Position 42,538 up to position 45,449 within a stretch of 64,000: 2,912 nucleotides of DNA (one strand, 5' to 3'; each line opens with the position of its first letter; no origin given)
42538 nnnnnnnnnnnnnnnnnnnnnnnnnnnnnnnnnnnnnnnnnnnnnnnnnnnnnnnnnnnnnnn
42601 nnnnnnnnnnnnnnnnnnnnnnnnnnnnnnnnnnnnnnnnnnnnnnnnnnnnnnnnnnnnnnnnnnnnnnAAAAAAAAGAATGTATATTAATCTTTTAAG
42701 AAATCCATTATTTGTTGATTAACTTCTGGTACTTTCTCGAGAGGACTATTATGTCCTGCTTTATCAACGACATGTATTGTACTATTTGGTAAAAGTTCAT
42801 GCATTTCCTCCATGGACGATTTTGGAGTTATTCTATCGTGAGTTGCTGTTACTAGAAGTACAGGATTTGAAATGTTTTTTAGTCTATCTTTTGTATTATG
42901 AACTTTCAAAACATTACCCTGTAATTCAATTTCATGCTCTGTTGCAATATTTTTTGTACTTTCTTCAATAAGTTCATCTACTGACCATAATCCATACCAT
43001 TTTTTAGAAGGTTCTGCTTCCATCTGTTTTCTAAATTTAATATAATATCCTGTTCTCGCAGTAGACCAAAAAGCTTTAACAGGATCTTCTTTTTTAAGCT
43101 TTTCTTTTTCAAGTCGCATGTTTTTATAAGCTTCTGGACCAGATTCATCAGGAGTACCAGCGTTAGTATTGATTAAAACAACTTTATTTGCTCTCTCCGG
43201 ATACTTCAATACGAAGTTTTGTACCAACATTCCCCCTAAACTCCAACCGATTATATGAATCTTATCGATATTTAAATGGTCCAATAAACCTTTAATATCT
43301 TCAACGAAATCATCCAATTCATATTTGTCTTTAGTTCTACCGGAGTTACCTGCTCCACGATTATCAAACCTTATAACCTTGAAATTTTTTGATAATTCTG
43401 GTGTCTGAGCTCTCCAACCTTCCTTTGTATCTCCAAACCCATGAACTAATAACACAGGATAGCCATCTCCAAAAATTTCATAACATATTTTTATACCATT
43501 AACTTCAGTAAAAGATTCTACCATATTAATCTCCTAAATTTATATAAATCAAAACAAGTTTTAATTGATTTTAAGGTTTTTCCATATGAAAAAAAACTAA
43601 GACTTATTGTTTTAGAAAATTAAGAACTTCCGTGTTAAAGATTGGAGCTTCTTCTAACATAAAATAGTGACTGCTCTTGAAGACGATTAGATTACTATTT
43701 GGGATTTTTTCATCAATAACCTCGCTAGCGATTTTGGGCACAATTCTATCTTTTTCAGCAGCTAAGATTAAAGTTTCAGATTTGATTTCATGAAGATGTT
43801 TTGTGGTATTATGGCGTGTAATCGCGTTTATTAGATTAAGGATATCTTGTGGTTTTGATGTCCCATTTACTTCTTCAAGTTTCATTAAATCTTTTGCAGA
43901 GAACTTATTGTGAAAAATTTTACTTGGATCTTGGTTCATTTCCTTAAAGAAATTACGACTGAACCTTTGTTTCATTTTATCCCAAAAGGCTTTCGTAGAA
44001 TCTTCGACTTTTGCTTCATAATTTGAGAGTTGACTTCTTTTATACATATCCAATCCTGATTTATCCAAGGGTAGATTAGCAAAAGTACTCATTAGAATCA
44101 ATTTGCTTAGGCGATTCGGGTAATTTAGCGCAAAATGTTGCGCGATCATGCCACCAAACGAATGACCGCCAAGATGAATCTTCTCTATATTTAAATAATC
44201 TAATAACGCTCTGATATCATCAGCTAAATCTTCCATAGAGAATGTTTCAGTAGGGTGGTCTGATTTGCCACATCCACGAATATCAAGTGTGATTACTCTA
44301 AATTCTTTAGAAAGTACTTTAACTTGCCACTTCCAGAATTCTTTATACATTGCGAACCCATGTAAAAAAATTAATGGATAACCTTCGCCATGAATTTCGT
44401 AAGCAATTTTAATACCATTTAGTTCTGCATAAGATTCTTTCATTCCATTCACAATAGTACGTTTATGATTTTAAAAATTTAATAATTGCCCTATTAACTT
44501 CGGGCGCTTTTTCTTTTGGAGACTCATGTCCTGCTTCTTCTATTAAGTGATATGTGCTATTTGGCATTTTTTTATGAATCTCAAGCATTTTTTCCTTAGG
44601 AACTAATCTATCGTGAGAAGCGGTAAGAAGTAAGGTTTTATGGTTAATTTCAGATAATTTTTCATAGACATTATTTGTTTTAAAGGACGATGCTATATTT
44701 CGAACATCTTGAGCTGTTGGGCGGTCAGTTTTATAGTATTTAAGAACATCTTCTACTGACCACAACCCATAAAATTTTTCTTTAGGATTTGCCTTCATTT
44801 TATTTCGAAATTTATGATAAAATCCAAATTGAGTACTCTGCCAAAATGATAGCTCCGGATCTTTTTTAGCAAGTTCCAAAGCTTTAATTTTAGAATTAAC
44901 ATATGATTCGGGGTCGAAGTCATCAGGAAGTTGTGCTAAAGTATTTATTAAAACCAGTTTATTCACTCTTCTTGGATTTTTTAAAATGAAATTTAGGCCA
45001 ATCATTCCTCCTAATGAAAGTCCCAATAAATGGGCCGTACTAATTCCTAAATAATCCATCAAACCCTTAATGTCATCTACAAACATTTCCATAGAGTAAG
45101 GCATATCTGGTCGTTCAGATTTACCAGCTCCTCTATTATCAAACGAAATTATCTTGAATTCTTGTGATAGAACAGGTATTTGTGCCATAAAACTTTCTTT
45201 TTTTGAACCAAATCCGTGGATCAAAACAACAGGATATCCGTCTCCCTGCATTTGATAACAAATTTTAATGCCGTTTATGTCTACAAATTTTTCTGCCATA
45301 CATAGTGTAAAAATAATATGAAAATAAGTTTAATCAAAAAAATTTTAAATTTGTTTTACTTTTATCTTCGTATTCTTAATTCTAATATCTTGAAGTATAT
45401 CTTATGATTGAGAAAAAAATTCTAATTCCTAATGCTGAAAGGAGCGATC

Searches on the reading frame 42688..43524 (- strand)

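Call 40: search_protein_families(library=pfam, proteins=[window:42688-43524:-], max_evalue=0.001)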
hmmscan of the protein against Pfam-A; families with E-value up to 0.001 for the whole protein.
window:42688-43524:- (278 aa): 10 families
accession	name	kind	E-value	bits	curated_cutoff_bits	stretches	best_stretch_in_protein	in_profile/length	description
PF00561.26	Abhydrolase_1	-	1.2e-39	136.9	25.8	1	22-264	1-244/245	alpha/beta hydrolase fold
PF12146.15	Hydrolase_4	-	3.5e-20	72.8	27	1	24-262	7-236/239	Serine aminopeptidase, S33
PF12697.13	Abhydrolase_6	-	6.4e-20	73.2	26.3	1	24-263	1-208/217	Alpha/beta hydrolase family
PF00326.27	Peptidase_S9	-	3e-08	33.8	22.6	0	49-110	16-87/213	Prolyl oligopeptidase family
PF08386.16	Abhydrolase_4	-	3.5e-08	33.9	21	1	213-277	28-92/103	TAP-like protein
PF03096.20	Ndr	-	2.1e-06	27.1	23.3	1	69-150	81-159/283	Ndr family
PF12695.13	Abhydrolase_5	-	7.5e-06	26.3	27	0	193-255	74-136/164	Alpha/beta hydrolase family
PF02230.22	Abhydrolase_2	-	5.1e-05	23.7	23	0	84-119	102-137/217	Phospholipase/Carboxylesterase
PF02089.21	Palm_thioest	-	0.00034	20.8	26.8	1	23-237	1-206/254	Palmitoyl protein thioesterase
PF07819.20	PGAP1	-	0.00072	19.8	24.3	0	50-156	50-154/233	PGAP1-like alpha/beta domain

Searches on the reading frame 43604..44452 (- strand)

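Call 40: search_protein_families(library=pfam, proteins=[window:43604-44452:-], max_evalue=0.001)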
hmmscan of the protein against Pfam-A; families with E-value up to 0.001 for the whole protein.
window:43604-44452:- (282 aa): 8 families
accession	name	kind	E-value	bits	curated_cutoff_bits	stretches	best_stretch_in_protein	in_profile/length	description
PF00561.26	Abhydrolase_1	-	6.3e-40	137.8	25.8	1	25-268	1-244/245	alpha/beta hydrolase fold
PF12697.13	Abhydrolase_6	-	2.2e-20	74.7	26.3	1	27-268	1-210/217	Alpha/beta hydrolase family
PF12146.15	Hydrolase_4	-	9.9e-20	71.3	27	1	28-252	8-219/239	Serine aminopeptidase, S33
PF03096.20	Ndr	-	1.2e-10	41.1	23.3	1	70-185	79-194/283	Ndr family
PF00975.26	Thioesterase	-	5e-06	27.3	26.4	1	29-114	6-90/226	Thioesterase domain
PF10230.15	LIDHydrolase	-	0.00022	21.5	27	1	36-139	18-135/262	Lipid-droplet associated hydrolase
PF00756.26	Esterase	-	0.00077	19.7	22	1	70-163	96-160/251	Putative esterase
PF12695.13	Abhydrolase_5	-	0.00093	19.5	27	0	85-126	52-92/164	Alpha/beta hydrolase family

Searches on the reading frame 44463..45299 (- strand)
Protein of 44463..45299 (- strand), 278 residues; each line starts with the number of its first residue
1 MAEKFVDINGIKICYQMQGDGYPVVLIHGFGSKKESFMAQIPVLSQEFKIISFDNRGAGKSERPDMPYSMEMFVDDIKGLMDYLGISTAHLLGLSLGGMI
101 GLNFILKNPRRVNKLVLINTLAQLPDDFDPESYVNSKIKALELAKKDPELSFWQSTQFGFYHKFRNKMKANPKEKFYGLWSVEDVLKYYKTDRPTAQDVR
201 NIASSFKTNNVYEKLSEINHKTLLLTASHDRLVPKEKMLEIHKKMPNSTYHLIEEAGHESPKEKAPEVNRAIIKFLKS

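Call 40: search_protein_families(library=pfam, proteins=[window:44463-45299:-], max_evalue=0.001)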
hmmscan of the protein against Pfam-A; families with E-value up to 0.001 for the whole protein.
window:44463-45299:- (278 aa): 6 families
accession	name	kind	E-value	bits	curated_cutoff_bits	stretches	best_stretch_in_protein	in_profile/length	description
PF00561.26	Abhydrolase_1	-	1.3e-32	113.8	25.8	1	22-264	1-244/245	alpha/beta hydrolase fold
PF12146.15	Hydrolase_4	-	1.8e-20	73.7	27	1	24-264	7-238/239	Serine aminopeptidase, S33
PF12697.13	Abhydrolase_6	-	1.5e-15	58.9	26.3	1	24-261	1-206/217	Alpha/beta hydrolase family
PF03096.20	Ndr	-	4.2e-06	26.1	23.3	1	66-277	78-277/283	Ndr family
PF08386.16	Abhydrolase_4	-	0.00039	20.9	21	1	215-277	30-92/103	TAP-like protein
PF12695.13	Abhydrolase_5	-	0.00063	20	27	0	213-258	94-140/164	Alpha/beta hydrolase family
